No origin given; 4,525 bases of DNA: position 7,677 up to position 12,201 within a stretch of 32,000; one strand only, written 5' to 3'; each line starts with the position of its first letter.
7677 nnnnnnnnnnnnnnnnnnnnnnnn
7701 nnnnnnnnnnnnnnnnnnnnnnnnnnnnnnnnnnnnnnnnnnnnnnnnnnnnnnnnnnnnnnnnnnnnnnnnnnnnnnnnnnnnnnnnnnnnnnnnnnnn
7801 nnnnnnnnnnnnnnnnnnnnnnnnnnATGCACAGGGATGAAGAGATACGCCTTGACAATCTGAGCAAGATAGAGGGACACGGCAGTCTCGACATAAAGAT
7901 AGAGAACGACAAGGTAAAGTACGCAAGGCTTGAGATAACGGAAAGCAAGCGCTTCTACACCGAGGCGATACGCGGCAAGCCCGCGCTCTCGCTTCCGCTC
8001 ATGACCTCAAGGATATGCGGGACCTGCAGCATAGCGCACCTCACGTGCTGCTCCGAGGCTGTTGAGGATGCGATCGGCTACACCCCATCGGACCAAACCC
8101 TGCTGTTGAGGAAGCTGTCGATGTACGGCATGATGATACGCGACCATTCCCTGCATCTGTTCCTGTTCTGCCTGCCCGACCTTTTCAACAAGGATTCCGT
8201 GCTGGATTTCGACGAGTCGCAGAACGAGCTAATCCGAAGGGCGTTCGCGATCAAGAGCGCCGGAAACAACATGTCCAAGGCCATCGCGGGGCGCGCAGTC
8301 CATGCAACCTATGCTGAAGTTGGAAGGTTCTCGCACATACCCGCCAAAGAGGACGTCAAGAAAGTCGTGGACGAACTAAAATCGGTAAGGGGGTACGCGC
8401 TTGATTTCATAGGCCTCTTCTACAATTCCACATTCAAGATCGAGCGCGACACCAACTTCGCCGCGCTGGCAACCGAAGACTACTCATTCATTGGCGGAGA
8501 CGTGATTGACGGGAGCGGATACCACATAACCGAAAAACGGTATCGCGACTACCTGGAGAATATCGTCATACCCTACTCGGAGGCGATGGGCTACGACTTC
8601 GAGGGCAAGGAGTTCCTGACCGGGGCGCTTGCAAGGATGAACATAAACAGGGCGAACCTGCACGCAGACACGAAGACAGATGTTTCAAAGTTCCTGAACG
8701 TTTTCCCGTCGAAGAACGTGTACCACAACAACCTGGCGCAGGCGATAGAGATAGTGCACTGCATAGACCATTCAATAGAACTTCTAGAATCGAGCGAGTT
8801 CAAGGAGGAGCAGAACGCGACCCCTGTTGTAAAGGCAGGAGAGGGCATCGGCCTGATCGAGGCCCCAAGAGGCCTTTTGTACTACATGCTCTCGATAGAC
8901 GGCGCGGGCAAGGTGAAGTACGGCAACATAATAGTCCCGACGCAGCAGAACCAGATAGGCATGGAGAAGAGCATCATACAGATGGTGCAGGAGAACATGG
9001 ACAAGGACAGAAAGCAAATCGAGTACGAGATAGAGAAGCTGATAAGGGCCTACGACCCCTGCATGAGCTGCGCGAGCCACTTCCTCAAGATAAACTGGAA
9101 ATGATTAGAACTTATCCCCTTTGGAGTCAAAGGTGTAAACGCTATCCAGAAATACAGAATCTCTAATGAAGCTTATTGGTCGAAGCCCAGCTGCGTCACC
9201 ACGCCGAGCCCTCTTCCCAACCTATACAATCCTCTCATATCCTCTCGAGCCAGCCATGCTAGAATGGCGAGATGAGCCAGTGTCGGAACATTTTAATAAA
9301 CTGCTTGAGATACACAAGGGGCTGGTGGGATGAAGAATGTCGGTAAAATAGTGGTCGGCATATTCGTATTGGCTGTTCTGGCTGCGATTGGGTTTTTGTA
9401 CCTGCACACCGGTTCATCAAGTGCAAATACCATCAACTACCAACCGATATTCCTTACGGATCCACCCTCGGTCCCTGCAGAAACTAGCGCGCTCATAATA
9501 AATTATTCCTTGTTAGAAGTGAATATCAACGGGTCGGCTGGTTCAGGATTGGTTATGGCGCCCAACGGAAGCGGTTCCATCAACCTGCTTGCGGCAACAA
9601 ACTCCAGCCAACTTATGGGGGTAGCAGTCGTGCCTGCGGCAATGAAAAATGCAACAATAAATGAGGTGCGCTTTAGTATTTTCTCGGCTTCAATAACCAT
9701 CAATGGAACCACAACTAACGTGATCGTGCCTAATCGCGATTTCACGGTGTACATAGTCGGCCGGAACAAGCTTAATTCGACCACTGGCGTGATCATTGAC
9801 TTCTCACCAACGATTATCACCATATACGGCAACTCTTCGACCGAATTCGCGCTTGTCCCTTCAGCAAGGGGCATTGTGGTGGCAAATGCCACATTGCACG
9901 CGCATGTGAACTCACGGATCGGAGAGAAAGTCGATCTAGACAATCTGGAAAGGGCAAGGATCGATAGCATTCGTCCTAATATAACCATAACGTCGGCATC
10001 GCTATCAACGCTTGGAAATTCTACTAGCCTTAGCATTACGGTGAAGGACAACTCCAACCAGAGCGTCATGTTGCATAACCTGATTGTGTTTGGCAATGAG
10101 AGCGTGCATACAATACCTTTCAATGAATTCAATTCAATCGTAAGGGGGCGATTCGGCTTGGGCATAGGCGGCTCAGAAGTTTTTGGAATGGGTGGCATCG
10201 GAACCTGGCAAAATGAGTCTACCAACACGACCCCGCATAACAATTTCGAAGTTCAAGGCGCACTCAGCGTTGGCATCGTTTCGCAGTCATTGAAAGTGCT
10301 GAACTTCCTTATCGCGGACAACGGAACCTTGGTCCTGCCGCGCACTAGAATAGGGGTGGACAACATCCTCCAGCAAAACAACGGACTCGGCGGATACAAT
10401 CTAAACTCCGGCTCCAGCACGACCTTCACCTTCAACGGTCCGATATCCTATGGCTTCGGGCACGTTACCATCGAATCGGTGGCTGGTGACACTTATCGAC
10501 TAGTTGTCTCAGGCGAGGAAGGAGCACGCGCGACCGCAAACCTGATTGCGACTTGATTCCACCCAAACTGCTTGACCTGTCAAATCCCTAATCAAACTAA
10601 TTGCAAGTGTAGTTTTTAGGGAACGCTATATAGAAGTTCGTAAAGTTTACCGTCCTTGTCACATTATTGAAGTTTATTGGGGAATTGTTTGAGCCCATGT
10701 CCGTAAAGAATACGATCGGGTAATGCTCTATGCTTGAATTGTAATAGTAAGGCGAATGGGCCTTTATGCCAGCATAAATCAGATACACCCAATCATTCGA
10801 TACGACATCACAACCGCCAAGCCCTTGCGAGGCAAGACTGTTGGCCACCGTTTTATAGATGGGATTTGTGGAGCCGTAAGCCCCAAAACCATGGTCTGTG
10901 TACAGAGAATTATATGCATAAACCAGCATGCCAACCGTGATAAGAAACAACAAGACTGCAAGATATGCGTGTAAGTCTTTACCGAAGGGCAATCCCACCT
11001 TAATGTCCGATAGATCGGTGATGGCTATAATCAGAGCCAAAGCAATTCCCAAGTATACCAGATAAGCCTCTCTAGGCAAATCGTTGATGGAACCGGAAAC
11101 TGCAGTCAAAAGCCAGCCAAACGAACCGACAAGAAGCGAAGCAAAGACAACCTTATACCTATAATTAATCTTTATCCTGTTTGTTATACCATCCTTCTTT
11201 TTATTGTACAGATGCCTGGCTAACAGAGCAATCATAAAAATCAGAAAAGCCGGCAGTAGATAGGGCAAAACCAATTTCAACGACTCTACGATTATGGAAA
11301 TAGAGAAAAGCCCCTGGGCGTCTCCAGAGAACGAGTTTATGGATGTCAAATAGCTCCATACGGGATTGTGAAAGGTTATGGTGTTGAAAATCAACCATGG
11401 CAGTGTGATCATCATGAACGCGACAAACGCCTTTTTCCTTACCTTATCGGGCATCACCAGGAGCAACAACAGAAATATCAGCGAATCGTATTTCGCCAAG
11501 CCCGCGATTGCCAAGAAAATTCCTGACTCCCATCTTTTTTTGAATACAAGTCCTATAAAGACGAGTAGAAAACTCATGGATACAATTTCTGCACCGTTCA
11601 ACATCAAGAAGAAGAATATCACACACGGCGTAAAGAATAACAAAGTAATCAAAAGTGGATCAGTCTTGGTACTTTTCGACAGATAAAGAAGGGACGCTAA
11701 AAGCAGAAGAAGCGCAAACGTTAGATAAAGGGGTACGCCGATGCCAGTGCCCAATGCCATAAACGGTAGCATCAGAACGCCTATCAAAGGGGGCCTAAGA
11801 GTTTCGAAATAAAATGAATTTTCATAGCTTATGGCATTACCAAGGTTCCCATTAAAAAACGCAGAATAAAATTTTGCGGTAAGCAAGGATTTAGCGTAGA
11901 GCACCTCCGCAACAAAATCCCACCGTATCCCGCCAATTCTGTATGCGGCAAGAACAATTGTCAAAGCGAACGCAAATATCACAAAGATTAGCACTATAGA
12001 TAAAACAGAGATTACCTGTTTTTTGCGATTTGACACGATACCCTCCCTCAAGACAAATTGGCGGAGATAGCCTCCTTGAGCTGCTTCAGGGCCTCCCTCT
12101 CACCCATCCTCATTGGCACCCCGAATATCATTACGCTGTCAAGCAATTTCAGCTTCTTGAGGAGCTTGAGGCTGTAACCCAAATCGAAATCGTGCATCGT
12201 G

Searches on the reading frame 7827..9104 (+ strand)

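Call 122: search_protein_families(library=pfam, proteins=[window:7827-9104:+], max_evalue=0.001)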
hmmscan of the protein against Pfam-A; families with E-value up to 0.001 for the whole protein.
window:7827-9104:+ (425 aa): 1 family
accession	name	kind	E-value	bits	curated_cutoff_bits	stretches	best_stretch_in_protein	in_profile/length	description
PF00374.24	NiFeSe_Hases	-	1.4e-24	87.4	25.8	2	48-140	7-99/508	Nickel-dependent hydrogenase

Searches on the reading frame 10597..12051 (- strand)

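Call 122: search_protein_families(library=pfam, proteins=[window:10597-12051:-], max_evalue=0.001)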
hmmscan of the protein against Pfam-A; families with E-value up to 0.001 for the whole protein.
window:10597-12051:- (484 aa): 1 family
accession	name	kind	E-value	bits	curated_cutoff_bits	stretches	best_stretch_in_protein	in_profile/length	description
PF09594.16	GT87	-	5.1e-05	23.6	25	1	87-279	4-211/237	Glycosyltransferase family 87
